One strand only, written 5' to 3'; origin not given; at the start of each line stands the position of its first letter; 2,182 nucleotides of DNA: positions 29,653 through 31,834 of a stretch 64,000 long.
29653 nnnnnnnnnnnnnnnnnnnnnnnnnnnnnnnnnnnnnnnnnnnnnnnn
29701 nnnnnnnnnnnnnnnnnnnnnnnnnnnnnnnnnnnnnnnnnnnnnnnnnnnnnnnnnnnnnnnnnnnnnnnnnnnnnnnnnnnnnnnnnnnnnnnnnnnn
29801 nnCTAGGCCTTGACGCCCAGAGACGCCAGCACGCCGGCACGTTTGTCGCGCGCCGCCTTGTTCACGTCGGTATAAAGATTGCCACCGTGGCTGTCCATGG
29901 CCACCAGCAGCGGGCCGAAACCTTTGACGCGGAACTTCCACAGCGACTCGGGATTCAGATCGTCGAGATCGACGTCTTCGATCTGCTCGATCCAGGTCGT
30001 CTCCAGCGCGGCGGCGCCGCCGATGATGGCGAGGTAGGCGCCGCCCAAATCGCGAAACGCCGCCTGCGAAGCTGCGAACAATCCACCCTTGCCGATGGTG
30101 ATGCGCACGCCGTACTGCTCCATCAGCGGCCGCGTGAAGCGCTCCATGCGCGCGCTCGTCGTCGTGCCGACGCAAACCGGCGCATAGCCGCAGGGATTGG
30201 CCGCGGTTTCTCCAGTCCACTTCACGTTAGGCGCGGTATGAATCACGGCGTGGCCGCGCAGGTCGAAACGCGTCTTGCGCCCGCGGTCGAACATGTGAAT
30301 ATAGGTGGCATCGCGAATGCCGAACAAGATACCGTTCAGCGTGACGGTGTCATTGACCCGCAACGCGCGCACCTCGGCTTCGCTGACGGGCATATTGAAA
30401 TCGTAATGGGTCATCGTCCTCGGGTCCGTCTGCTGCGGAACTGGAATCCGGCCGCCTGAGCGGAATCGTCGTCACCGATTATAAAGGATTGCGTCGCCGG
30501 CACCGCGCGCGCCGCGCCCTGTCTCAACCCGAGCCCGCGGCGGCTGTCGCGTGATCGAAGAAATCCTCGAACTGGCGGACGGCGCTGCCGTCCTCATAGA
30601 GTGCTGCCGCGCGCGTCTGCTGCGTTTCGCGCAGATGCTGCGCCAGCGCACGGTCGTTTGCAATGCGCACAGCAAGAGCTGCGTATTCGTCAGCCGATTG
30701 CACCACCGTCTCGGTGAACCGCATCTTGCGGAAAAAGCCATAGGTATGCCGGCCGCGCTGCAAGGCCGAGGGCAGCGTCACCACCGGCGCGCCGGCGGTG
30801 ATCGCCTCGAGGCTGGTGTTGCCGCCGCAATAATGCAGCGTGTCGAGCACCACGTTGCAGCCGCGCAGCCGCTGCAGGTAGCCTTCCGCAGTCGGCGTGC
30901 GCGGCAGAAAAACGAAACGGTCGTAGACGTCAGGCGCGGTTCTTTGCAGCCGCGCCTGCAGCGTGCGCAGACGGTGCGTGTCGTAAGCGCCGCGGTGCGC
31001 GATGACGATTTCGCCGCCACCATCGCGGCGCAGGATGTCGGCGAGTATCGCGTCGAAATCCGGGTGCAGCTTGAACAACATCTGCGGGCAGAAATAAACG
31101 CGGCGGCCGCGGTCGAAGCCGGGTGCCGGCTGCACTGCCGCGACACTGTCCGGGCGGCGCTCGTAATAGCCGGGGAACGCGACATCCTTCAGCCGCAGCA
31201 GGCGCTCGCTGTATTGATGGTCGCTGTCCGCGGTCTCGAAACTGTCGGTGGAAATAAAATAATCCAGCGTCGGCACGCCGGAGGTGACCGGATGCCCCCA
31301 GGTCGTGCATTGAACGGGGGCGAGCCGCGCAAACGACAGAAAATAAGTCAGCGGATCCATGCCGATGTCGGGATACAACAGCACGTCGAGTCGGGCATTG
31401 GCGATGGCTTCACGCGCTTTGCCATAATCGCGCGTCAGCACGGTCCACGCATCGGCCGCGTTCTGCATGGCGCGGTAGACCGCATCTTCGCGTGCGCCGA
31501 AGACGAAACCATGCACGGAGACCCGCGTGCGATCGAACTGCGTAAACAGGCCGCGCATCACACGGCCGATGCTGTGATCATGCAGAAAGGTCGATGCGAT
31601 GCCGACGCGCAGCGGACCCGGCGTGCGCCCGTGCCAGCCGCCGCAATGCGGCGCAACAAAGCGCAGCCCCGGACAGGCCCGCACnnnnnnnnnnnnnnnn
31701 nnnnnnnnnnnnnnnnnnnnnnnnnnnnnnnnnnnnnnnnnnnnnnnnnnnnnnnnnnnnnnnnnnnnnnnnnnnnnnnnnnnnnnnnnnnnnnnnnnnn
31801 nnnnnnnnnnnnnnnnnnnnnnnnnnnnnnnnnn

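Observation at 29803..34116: Methyltransferase + TPR/GT41 glycosyltransferase pair inserted between the alpha and beta genes of a two-subunit Fe-S hydro-lyase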

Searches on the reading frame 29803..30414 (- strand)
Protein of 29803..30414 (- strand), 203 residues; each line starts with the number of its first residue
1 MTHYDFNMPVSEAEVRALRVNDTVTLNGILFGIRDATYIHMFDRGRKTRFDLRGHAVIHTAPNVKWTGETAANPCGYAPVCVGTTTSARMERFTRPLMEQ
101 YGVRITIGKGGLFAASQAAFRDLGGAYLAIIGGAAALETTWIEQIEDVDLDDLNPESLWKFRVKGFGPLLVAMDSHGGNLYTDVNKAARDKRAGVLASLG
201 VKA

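Call 3: search_protein_families(library=pfam, proteins=[window:29803-30414:-], max_evalue=0.01)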
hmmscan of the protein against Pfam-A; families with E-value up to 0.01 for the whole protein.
window:29803-30414:- (203 aa): 1 family
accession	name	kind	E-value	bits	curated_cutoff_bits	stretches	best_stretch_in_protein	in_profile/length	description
PF05683.17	Fumerase_C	-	3e-30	105.6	22.2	1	5-183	30-204/205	Fumarase C-terminus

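Call 7: search_protein_families(library=ncbifam, proteins=[window:29803-30414:-], max_evalue=0.001)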
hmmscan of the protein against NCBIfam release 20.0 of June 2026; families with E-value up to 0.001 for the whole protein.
window:29803-30414:- (203 aa): 8 families
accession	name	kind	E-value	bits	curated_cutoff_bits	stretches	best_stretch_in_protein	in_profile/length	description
TIGR00723.1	ttdB_fumA_fumB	subfamily_domain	1.8e-40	138.7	145.15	1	14-182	2-168/169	FumA C-terminus/TtdB family hydratase beta subunit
NF006082.0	PRK08228.1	equivalog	3e-39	134.7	264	1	6-196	6-194/205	L(+)-tartrate dehydratase subunit beta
NF004708.0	PRK06043.1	equivalog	1e-35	123.1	269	1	4-191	3-186/192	fumarate hydratase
NF006253.0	PRK08395.1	equivalog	9.6e-26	90.5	244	1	7-182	6-164/166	fumarate hydratase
NF005310.0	PRK06842.1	equivalog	9.2e-24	84.2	238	1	6-186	5-178/185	Fe-S-containing hydro-lyase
NF011919.0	PRK15390.1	equivalog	2.3e-14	52.6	1105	1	5-186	362-540/548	class I fumarate hydratase FumA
NF011920.0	PRK15391.1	subfamily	1.7e-12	46.4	1094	1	8-184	365-538/548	class I fumarate hydratase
NF011921.0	PRK15392.1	equivalog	5.4e-09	35.1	1060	1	5-189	361-542/550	class I fumarate hydratase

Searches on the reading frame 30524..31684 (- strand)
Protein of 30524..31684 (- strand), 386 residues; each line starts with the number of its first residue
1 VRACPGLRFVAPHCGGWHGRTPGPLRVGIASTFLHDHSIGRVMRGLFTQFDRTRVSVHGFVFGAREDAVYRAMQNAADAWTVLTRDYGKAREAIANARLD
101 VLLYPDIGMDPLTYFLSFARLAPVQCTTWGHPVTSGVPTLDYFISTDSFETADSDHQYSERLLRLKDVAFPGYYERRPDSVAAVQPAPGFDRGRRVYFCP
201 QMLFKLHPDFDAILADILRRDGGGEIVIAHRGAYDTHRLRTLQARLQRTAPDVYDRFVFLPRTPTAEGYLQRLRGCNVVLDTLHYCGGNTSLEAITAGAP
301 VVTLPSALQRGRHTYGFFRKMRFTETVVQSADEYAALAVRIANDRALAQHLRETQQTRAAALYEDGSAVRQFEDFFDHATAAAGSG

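Call 26: search_solved_structures(query=window:30524-31684:-, max_evalue=0.001, show_alignments=5)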
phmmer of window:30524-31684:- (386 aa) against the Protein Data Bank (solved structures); distinct sequences matched with E-value up to 0.001: 23.
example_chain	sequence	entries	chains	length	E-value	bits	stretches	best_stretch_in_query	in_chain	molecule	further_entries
5djs_A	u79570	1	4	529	2.7e-26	95.7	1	25-376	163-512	Tetratricopeptide TPR_2 repeat protein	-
7y4i_A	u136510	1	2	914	2.2e-18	69.7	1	15-353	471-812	Probable UDP-N-acetylglucosamine--peptide N-acetylglucosaminyltransferase SPINDLY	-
8dtf_A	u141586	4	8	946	6e-18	68.3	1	15-353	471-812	Probable UDP-N-acetylglucosamine--peptide N-acetylglucosaminyltransferase SPINDLY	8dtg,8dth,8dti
2vsn_A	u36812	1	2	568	9.3e-17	64.3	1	19-366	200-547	XCOGT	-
2jlb_A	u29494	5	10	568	1.3e-16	63.8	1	19-366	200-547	XCC0866 | XCOGT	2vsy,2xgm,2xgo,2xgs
5a01_A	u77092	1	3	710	7.8e-14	54.7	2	21-174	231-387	O-GLYCOSYLTRANSFERASE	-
8j30_A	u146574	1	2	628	1.2e-13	54.1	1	35-347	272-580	UDP-glucose:protein N-beta-glucosyltransferase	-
3q3e_A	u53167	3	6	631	1.6e-13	53.7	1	35-347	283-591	HMW1C-like glycosyltransferase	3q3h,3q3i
6q4m_A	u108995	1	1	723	2.3e-13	53.2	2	194-352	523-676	UDP-N-acetylglucosamine--peptide N-acetylglucosaminyltransferase 110 kDa subunit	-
5hgv_A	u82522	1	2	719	3e-12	49.5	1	194-352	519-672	UDP-N-acetylglucosamine--peptide N-acetylglucosaminyltransferase 110 kDa subunit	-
5npr_A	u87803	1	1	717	3e-12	49.5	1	194-352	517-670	UDP-N-acetylglucosamine--peptide N-acetylglucosaminyltransferase 110 kDa subunit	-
5nps_A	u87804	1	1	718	3e-12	49.5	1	194-352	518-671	UDP-N-acetylglucosamine--peptide N-acetylglucosaminyltransferase 110 kDa subunit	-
8cm9_A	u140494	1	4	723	3.1e-12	49.5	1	194-352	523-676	UDP-N-acetylglucosamine--peptide N-acetylglucosaminyltransferase 110 kDa subunit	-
3pe3_A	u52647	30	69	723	3.1e-12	49.5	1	194-352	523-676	UDP-N-acetylglucosamine--peptide N-acetylglucosaminyltransferase 110 kDa subunit | UDP-N-ACETYLGLUCOSAMINE--PEPTIDE N-ACETYLGLUCOSAMINYL TRANSFERASE 110 KDA SUB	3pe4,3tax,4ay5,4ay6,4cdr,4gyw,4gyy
6tka_AAA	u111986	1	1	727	3.1e-12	49.4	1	194-352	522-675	UDP-N-acetylglucosamine--peptide N-acetylglucosaminyltransferase 110 kDa subunit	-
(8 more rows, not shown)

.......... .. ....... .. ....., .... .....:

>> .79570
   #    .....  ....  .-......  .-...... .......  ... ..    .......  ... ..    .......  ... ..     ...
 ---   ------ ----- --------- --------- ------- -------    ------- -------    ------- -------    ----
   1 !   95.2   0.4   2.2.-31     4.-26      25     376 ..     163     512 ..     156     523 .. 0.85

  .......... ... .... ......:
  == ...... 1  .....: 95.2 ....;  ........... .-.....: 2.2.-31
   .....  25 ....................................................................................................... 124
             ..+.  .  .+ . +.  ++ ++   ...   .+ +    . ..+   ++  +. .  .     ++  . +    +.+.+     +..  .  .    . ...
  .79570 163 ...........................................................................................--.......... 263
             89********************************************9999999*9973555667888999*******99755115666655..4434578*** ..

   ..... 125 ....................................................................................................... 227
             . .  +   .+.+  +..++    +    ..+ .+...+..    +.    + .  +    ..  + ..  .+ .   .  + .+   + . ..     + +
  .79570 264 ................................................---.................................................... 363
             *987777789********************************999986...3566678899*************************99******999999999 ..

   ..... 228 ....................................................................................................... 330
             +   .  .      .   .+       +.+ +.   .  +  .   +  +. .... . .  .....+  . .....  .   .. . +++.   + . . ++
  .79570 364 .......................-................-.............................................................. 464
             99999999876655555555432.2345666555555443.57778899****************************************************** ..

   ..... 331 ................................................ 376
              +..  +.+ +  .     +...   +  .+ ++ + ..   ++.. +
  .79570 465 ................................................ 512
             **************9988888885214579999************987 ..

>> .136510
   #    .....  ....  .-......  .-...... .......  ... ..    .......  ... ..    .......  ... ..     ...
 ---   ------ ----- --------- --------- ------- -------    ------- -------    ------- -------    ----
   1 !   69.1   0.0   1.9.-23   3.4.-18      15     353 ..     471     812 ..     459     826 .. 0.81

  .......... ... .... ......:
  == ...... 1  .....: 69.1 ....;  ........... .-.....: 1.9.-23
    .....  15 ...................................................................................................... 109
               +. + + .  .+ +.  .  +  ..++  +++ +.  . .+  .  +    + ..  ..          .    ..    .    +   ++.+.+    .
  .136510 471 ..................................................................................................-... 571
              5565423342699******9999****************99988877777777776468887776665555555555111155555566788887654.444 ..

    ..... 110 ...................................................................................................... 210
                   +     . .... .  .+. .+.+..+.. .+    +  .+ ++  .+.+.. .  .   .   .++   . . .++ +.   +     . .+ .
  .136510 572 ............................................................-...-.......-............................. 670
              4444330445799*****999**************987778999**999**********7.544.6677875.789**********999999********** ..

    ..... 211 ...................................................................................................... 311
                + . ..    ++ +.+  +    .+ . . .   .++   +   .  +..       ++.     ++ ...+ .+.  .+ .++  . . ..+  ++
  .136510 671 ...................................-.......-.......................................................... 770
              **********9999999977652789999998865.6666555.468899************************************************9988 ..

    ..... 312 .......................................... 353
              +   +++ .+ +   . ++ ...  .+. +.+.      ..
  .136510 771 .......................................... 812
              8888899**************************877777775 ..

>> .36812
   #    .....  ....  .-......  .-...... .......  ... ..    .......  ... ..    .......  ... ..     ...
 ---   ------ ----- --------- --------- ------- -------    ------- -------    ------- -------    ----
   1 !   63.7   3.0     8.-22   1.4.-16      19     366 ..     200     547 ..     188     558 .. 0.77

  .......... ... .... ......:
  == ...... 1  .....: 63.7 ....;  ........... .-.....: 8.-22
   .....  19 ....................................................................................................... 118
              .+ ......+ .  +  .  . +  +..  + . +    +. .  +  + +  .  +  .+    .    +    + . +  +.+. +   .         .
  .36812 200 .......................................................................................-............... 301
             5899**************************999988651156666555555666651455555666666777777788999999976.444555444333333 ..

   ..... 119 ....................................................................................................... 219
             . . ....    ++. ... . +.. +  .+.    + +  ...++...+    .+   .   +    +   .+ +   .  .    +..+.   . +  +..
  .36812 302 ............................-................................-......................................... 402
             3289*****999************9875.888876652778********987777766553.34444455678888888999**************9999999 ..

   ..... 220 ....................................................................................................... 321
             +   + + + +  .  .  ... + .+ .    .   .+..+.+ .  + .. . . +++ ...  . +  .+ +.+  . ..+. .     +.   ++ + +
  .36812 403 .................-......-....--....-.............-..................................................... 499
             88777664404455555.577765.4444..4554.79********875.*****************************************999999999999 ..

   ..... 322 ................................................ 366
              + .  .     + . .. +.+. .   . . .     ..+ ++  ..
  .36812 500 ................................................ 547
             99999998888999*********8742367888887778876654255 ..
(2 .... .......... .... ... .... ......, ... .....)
